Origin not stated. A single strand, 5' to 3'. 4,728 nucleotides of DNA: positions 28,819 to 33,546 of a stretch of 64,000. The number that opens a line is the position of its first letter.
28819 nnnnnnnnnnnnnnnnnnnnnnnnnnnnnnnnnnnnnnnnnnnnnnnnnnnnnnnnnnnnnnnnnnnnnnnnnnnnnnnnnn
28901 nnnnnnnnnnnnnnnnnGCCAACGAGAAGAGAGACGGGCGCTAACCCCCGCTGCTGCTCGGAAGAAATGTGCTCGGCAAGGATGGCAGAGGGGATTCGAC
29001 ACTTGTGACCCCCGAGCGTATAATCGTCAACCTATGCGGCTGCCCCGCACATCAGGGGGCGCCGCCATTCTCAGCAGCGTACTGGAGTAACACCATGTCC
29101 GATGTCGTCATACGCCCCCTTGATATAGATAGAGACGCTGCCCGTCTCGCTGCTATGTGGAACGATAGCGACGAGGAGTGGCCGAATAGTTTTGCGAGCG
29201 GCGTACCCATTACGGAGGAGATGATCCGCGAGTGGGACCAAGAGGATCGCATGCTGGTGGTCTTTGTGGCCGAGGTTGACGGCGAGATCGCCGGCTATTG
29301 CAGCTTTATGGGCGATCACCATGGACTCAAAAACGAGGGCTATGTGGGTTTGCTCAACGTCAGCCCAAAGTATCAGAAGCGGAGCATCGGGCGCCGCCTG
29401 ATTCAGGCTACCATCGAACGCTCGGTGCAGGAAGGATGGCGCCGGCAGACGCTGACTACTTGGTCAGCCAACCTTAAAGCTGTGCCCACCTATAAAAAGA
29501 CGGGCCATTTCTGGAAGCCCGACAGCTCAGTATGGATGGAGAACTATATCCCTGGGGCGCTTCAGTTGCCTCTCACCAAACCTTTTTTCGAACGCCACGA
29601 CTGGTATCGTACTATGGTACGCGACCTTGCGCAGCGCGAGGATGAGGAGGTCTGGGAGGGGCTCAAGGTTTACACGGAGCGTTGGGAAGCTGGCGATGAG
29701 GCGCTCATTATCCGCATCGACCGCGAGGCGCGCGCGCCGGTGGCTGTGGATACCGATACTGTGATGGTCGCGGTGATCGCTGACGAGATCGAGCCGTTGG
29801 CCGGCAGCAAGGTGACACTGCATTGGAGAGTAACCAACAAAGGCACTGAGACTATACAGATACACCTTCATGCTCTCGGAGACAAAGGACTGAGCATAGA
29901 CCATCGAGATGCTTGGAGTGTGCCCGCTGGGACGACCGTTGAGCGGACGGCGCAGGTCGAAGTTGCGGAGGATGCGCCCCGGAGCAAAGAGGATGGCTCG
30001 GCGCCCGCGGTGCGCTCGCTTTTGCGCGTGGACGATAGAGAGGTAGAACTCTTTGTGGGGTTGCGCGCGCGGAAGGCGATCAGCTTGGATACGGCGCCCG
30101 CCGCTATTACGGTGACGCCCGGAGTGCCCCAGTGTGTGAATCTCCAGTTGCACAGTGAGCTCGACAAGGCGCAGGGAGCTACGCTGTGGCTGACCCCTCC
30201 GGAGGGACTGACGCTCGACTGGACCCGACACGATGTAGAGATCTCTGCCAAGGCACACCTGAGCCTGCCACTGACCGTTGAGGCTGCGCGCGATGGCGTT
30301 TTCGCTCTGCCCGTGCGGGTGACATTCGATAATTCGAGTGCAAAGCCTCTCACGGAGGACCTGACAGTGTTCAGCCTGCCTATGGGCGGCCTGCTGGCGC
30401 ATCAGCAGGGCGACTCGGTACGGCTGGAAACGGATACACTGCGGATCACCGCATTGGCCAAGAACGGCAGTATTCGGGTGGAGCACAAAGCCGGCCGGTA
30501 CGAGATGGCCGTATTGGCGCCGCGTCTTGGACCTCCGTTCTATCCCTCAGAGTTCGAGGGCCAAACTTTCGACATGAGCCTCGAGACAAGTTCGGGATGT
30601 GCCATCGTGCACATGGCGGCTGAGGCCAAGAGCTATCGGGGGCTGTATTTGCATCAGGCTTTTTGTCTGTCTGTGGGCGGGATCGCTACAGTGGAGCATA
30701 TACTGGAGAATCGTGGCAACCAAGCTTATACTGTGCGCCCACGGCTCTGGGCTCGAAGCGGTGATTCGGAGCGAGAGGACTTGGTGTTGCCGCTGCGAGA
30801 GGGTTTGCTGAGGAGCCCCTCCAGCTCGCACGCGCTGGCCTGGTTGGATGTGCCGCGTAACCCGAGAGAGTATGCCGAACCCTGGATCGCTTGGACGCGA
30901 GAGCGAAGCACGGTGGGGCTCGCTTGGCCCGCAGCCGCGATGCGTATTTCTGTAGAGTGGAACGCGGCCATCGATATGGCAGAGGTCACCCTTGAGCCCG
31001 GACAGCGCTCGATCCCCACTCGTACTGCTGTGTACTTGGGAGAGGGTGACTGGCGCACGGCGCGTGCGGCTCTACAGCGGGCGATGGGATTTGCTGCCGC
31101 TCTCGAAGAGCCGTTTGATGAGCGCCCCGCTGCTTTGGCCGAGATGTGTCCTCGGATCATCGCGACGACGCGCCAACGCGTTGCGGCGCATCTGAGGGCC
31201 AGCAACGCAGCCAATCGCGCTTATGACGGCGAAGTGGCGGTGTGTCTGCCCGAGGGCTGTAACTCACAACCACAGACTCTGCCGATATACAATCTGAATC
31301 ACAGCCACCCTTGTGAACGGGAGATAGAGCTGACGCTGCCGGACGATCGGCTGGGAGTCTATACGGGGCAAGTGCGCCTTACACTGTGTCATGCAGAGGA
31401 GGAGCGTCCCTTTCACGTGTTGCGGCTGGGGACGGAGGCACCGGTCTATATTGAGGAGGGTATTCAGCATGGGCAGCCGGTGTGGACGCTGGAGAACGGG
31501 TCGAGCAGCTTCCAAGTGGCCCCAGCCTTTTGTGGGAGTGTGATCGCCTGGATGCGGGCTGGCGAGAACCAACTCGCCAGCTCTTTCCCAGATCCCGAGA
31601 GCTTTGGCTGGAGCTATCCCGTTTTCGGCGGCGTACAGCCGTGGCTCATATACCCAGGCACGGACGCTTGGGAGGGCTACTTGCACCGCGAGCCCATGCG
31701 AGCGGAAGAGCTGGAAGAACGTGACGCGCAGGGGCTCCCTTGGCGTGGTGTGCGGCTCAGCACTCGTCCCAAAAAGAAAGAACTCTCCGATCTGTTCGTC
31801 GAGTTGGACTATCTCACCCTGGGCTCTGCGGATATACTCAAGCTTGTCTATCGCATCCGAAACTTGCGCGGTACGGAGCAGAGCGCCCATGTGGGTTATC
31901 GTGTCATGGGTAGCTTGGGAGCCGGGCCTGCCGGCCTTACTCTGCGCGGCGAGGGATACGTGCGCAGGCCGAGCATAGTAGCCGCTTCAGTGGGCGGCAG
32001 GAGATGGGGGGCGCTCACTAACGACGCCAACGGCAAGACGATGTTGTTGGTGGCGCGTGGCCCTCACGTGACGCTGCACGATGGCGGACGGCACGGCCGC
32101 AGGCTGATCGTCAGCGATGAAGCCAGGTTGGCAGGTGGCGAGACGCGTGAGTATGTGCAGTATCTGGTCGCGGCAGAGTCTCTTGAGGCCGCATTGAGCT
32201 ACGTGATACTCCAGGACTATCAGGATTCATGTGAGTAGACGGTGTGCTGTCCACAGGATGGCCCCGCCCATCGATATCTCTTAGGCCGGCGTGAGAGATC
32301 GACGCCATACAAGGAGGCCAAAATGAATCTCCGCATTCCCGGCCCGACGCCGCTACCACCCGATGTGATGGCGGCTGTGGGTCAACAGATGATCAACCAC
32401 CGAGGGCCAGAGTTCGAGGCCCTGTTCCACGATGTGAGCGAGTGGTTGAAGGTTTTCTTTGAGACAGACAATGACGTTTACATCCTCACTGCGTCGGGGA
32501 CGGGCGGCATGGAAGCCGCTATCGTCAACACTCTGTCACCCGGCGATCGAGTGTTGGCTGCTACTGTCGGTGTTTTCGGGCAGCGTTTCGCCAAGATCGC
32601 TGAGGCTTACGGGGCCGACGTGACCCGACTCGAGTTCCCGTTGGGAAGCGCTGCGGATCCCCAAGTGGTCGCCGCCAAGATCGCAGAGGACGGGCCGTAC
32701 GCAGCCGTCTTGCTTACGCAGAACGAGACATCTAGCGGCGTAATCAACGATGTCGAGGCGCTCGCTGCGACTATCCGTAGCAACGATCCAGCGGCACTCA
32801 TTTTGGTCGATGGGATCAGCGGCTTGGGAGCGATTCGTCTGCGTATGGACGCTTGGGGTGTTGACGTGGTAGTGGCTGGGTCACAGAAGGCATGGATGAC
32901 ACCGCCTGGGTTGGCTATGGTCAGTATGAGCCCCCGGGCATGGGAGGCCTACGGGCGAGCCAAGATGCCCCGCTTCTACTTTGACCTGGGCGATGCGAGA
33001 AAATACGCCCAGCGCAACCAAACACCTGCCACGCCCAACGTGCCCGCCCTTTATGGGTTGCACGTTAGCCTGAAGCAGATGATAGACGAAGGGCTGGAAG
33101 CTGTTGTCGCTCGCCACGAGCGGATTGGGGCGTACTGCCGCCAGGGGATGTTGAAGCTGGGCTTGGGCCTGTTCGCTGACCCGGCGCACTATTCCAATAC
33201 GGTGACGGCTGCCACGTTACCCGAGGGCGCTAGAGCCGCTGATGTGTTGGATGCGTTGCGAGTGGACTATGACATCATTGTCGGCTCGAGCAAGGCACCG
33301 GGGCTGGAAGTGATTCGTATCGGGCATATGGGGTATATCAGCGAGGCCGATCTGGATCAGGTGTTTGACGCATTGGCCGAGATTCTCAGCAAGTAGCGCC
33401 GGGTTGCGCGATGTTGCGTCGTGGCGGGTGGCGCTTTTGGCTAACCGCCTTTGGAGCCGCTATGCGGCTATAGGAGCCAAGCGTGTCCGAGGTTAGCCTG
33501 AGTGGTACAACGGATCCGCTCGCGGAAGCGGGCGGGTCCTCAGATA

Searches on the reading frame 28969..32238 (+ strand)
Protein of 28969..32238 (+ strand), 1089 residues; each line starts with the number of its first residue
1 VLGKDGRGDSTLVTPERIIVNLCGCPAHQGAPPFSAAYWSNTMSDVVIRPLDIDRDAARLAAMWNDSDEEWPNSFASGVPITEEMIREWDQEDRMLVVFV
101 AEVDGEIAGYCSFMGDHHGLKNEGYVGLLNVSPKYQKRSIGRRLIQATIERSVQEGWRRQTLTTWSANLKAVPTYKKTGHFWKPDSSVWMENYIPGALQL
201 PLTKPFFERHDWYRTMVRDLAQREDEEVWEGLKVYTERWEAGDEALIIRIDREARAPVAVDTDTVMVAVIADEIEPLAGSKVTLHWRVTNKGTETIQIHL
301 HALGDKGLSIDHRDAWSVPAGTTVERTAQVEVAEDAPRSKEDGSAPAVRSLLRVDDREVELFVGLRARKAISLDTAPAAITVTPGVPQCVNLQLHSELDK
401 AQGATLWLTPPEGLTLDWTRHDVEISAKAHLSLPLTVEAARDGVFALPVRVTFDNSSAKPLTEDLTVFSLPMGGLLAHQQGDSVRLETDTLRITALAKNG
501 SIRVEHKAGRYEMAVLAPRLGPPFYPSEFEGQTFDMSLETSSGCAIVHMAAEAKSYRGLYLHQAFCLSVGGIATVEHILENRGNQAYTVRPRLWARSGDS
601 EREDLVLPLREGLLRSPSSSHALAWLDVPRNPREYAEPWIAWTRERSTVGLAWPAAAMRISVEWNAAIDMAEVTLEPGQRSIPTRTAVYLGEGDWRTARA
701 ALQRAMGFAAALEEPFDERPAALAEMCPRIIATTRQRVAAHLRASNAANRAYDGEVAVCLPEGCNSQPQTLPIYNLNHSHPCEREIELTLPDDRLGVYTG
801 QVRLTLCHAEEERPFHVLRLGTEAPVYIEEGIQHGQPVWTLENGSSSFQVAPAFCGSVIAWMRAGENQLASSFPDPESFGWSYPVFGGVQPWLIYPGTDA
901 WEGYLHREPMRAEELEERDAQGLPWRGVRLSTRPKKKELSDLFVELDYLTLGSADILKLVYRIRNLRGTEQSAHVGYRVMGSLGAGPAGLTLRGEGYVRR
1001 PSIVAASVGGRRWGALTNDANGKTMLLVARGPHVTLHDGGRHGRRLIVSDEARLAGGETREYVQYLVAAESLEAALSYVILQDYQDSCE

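Call 11: search_protein_families(library=pfam, proteins=[window:28969-32238:+])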
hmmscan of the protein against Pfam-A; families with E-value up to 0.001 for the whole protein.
window:28969-32238:+ (1089 aa): 4 families
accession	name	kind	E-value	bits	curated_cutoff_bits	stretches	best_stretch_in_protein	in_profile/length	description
PF00583.31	Acetyltransf_1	-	9e-15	55.4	20.7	1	63-179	4-115/116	Acetyltransferase (GNAT) family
PF13673.13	Acetyltransf_10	-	1.4e-10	41.7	23.6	1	91-179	27-106/128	Acetyltransferase (GNAT) domain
PF13508.13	Acetyltransf_7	-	2.1e-09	38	27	1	98-179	5-81/84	Acetyltransferase (GNAT) domain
PF11614.14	FixG_C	-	0.00037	21.1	25.6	0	287-339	38-92/119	IG-like fold at C-terminal of FixG, putative oxidoreductase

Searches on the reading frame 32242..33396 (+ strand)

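Call 11: search_protein_families(library=pfam, proteins=[window:32242-33396:+])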
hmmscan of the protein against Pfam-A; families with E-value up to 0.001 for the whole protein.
window:32242-33396:+ (384 aa): 1 family
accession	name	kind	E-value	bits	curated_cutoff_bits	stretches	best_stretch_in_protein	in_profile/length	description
PF00266.25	Aminotran_5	-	2.2e-25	89.8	21.5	1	42-349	15-337/371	Aminotransferase class-V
